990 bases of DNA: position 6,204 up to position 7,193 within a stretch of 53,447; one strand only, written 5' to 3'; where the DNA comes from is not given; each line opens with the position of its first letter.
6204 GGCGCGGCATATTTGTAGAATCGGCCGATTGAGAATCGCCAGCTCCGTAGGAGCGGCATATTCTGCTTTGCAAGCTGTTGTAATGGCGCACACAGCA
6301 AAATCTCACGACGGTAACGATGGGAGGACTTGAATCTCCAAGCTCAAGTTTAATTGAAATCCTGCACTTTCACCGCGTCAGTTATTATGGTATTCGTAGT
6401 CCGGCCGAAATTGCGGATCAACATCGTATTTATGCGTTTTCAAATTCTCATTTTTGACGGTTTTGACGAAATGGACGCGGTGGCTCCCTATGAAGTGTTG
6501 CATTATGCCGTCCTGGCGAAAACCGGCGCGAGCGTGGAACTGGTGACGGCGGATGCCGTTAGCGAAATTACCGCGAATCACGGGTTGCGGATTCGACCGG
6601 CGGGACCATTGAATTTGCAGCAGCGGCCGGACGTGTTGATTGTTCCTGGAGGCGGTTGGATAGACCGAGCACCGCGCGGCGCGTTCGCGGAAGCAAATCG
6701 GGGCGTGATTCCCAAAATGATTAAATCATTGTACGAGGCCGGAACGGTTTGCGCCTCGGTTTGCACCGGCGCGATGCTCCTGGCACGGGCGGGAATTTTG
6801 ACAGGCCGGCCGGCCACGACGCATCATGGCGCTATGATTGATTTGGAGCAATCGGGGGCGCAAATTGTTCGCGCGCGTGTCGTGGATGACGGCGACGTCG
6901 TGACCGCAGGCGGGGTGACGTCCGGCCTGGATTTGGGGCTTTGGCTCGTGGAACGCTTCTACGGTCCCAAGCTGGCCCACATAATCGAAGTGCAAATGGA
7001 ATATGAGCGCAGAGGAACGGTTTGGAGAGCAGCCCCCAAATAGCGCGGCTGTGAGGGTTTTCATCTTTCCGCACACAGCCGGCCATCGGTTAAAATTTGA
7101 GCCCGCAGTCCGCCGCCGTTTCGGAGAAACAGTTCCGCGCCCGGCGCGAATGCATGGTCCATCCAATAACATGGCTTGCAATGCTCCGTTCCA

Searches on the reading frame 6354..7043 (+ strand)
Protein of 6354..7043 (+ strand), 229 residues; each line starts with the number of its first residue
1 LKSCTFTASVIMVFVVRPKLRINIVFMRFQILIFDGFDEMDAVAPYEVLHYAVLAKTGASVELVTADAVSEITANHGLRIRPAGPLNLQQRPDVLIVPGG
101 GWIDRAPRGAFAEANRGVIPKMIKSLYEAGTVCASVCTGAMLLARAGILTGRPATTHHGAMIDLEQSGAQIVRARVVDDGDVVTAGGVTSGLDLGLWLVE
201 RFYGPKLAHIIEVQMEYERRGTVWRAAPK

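Call 17: search_protein_families(library=pfam, proteins=[window:6354-7043:+], max_evalue=0.001)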
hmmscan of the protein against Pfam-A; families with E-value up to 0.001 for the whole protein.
window:6354-7043:+ (229 aa): 1 family
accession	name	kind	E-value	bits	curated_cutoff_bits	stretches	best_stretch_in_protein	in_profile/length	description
PF01965.30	DJ-1_PfpI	-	1.6e-26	93.5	26.6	1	30-200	4-164/165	DJ-1/PfpI family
